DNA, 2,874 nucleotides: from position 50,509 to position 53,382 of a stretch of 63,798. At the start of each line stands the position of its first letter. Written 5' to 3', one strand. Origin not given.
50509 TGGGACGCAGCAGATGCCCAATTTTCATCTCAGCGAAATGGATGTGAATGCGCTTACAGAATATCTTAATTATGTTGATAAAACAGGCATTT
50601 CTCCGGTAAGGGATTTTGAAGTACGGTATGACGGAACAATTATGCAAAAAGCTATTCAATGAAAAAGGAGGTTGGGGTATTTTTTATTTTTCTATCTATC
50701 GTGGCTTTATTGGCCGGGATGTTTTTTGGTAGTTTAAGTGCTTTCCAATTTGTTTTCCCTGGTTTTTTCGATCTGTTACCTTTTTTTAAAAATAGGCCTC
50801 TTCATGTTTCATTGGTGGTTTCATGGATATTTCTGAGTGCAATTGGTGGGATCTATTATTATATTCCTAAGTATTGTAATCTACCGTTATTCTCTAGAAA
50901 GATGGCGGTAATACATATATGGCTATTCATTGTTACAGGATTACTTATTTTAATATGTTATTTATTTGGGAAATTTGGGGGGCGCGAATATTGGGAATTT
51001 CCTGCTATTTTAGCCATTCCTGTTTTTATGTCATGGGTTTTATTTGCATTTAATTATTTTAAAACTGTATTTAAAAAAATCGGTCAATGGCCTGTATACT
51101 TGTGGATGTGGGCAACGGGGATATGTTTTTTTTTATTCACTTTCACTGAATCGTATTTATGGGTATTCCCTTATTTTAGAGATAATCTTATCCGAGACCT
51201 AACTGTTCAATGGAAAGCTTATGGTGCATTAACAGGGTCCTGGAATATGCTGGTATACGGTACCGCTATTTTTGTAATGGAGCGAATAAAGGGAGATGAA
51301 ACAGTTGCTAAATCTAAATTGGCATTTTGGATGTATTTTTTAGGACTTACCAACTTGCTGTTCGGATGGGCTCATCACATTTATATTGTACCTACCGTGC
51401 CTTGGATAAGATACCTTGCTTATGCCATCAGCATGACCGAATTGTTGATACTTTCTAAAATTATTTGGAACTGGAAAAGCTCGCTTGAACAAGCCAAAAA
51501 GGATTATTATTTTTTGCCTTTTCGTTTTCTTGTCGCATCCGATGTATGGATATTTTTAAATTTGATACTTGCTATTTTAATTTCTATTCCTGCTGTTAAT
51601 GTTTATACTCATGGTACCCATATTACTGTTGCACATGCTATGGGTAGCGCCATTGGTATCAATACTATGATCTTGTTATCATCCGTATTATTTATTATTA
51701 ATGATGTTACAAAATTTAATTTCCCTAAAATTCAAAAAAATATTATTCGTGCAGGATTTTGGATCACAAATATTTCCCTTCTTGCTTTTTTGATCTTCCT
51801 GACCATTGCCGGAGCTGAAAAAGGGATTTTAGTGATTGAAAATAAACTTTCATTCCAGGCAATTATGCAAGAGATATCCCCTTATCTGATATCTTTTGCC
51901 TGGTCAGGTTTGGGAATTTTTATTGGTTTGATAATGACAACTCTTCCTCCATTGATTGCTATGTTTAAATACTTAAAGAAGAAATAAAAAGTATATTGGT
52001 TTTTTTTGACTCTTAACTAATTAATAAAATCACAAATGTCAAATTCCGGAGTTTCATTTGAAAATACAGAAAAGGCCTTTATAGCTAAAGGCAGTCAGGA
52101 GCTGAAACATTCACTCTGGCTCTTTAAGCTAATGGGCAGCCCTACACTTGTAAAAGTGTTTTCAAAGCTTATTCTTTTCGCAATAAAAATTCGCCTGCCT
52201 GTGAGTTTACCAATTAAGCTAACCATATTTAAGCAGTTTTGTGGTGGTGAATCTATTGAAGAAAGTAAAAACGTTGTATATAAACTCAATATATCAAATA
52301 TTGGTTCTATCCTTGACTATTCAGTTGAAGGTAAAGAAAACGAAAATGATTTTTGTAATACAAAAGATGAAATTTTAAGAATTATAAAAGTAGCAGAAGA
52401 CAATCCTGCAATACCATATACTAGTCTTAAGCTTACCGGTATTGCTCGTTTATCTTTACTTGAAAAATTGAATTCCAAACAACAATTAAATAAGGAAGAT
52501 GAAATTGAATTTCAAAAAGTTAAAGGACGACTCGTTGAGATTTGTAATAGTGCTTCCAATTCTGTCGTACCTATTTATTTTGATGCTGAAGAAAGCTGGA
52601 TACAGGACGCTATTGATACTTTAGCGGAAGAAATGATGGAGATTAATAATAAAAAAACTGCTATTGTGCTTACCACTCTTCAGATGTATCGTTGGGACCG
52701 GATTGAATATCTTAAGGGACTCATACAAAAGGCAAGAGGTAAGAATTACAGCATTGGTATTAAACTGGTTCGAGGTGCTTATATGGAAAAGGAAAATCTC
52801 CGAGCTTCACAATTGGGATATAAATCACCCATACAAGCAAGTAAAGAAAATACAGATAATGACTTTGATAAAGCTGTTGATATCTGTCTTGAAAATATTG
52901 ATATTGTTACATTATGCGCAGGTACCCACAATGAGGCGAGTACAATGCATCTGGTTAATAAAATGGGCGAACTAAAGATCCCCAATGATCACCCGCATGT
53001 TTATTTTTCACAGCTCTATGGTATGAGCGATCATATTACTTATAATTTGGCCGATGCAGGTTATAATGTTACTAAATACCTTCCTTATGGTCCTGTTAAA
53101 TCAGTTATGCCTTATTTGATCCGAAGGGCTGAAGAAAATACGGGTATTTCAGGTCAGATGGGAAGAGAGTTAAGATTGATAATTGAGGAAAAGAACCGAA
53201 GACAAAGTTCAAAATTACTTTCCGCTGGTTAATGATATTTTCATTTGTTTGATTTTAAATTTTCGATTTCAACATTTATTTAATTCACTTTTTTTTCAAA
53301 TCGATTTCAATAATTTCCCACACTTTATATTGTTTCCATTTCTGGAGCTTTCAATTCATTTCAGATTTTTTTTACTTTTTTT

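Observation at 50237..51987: NorC/NorB-like pair whose subunit I lacks the helix-VI His/Glu metal ligands and has H-A-M instead of H-x-H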

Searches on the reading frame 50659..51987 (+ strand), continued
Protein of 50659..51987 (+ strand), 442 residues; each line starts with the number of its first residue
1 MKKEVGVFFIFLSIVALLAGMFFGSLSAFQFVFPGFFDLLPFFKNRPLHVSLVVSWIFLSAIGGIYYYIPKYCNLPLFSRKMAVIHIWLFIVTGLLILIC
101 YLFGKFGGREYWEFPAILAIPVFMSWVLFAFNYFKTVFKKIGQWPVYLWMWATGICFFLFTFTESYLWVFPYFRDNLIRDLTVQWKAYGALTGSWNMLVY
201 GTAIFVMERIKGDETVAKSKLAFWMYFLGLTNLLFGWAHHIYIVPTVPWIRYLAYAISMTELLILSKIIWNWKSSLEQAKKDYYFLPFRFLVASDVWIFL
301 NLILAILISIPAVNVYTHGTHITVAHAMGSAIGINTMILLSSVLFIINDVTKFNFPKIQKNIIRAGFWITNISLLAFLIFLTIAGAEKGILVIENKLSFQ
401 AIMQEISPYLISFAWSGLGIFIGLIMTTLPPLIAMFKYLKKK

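Call 83: search_solved_structures(query=A1, max_evalue=0.001, show_alignments=5)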
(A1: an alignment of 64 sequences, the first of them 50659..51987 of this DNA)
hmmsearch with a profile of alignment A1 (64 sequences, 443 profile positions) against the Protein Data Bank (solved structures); distinct sequences matched with E-value up to 0.001: 7.
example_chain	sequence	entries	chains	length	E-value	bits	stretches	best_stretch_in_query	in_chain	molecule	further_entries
3o0r_B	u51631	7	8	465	3.2e-22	82.4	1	9-425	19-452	Nitric oxide reductase subunit B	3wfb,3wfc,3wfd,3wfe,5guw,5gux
8smr_E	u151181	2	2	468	1.3e-18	70.5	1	8-435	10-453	cytochrome-c oxidase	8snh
9g6b_A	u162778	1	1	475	7.9e-18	67.9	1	8-436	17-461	cytochrome-c oxidase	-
3mk7_A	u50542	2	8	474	7.5e-15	58.1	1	4-435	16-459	Cytochrome c oxidase, cbb3-type, subunit N | Cbb3-type cytochrome c oxidase subunit CcoN1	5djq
4xyd_A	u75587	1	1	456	4.7e-14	55.4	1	4-429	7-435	Nitric-oxide reductase subunit B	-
6xkw_n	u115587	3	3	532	9.6e-13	51.1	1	18-392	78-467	Cytochrome c oxidase, Cbb3-type, subunit I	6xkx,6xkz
9g83_t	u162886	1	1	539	1.7e-12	50.3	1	307-435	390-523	cytochrome-c oxidase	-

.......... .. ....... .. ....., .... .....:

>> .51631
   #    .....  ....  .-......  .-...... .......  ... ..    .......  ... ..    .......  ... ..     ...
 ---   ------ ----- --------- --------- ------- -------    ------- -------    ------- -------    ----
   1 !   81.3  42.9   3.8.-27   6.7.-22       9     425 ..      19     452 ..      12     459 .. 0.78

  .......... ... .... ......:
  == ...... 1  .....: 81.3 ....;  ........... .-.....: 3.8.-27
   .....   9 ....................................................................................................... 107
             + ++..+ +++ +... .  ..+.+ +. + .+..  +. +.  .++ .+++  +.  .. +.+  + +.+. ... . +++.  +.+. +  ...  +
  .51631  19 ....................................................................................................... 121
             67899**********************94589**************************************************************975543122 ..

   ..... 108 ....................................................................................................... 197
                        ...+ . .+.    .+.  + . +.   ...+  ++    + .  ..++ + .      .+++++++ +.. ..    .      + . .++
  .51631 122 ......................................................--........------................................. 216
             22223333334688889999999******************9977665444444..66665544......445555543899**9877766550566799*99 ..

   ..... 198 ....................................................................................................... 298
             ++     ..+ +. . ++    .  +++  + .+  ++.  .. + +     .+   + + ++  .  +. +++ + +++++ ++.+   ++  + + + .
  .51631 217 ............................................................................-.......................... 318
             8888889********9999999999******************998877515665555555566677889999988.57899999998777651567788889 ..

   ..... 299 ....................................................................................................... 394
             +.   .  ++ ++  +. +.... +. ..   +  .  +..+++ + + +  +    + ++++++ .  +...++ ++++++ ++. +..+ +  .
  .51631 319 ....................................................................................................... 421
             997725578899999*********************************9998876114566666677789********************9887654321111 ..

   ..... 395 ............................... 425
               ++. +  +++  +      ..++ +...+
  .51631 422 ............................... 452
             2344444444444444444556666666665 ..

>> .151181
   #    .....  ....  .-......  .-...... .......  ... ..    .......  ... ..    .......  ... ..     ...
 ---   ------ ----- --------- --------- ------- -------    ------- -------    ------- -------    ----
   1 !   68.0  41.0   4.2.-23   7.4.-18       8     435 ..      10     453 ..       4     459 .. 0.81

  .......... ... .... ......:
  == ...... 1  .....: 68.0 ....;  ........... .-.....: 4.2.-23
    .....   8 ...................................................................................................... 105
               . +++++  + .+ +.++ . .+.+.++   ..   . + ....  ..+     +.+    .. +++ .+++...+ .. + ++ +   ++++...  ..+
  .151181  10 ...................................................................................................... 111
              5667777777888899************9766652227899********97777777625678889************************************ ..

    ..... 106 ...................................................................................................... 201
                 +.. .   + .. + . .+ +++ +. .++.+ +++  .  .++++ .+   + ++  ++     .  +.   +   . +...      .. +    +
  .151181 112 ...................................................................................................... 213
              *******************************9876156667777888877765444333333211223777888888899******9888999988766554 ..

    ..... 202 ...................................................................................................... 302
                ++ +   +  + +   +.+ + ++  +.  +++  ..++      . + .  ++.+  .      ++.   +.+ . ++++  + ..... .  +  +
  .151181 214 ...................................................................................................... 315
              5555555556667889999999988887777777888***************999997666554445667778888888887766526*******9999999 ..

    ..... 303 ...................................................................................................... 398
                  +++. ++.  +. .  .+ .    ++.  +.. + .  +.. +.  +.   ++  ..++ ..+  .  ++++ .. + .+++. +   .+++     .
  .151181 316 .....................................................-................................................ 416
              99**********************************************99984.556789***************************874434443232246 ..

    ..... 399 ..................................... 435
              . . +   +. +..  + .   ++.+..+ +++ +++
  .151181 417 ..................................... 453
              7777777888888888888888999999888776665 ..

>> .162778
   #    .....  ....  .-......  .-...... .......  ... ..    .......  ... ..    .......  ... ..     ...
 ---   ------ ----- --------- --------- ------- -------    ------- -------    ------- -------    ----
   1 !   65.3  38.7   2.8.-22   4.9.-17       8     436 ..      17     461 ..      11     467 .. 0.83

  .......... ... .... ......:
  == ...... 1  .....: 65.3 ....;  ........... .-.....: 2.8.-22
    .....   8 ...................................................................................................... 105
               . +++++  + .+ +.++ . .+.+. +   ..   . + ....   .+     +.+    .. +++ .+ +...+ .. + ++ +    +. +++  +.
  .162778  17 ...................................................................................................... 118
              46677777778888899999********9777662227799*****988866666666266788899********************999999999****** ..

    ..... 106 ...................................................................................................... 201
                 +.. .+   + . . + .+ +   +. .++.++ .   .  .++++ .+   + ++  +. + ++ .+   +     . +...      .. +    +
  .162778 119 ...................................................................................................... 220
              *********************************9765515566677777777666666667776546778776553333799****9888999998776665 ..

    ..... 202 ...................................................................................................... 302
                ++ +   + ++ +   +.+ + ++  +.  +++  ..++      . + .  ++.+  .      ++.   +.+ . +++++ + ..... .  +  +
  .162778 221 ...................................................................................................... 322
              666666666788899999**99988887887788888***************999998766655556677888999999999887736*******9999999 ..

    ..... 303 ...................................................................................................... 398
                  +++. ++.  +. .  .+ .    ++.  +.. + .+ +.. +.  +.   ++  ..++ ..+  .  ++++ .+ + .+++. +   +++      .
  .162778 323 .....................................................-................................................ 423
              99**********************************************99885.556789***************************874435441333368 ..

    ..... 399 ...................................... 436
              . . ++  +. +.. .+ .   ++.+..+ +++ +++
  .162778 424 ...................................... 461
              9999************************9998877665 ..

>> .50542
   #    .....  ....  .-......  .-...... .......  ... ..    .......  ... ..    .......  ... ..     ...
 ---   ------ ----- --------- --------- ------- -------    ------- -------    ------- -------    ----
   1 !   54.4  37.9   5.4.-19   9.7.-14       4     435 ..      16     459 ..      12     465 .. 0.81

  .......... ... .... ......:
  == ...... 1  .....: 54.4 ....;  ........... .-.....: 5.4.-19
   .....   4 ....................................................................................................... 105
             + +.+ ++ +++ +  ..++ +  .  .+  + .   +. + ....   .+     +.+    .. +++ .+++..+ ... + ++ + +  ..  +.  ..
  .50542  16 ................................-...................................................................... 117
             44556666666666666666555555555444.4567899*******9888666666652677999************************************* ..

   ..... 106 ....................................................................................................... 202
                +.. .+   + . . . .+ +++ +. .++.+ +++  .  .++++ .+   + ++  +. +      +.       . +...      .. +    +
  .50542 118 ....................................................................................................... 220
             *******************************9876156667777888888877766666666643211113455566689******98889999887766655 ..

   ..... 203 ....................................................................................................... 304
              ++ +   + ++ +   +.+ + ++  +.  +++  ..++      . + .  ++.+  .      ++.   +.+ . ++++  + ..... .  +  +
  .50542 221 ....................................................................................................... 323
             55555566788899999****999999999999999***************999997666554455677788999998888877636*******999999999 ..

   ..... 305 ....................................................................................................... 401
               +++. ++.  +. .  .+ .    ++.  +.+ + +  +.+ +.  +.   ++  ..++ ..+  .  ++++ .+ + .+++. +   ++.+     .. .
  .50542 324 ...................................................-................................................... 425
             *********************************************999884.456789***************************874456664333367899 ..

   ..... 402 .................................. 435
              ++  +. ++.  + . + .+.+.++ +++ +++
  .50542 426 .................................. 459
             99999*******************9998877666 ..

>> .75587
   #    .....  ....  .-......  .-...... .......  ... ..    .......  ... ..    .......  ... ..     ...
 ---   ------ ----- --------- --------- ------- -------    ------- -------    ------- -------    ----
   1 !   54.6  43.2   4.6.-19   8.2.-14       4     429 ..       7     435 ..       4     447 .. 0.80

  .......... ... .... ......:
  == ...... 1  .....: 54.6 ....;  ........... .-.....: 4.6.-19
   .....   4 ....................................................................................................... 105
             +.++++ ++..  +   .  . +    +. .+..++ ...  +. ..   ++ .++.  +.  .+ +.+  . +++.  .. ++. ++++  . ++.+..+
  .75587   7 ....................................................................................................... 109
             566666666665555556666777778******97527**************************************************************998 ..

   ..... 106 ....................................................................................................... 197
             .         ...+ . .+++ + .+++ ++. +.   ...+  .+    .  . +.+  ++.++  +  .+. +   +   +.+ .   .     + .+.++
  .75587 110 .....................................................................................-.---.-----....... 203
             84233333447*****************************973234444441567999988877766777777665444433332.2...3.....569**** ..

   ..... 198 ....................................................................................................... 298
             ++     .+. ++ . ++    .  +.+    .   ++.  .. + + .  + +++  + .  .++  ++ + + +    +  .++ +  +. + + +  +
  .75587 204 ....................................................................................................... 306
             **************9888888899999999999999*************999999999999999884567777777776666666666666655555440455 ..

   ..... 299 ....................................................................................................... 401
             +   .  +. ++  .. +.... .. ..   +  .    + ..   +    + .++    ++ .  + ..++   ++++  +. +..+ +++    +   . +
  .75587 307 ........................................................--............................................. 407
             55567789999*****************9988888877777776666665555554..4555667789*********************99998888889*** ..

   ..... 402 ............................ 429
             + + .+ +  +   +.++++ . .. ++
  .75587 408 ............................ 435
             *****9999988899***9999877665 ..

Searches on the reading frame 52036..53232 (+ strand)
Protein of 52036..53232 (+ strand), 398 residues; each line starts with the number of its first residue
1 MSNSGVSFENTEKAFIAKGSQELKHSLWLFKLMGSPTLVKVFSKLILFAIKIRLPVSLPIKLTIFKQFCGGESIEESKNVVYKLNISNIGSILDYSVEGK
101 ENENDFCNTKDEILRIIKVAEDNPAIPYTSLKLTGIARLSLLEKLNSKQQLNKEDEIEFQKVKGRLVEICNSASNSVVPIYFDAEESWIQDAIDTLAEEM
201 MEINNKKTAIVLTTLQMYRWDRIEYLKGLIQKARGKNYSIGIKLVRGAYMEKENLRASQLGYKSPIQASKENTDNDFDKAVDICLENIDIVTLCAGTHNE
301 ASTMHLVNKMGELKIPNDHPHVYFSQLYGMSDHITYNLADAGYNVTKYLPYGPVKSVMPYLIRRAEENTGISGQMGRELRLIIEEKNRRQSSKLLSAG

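Call 3: search_protein_families(library=pfam, proteins=[window:52036-53232:+], max_evalue=0.01)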
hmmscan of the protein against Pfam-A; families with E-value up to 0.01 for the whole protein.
window:52036-53232:+ (398 aa): 1 family
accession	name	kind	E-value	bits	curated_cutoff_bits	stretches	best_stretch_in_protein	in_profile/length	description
PF01619.24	Pro_dh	-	3.4e-75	253.6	27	1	83-375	7-276/278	Proline dehydrogenase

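Call 4: search_protein_families(library=ncbifam, proteins=[window:52036-53232:+], max_evalue=0.01)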
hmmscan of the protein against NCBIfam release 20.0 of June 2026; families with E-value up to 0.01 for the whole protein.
window:52036-53232:+ (398 aa): 2 families
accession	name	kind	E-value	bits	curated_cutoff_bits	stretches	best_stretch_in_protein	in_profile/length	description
NF008869.0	PRK11904.1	equivalog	1.9e-19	69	747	1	143-369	252-474/1042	bifunctional proline dehydrogenase/L-glutamate gamma-semialdehyde dehydrogenase PutA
NF045947.1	ProDh_Thermus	equivalog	4.2e-16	59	500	1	64-367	31-292/307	proline dehydrogenase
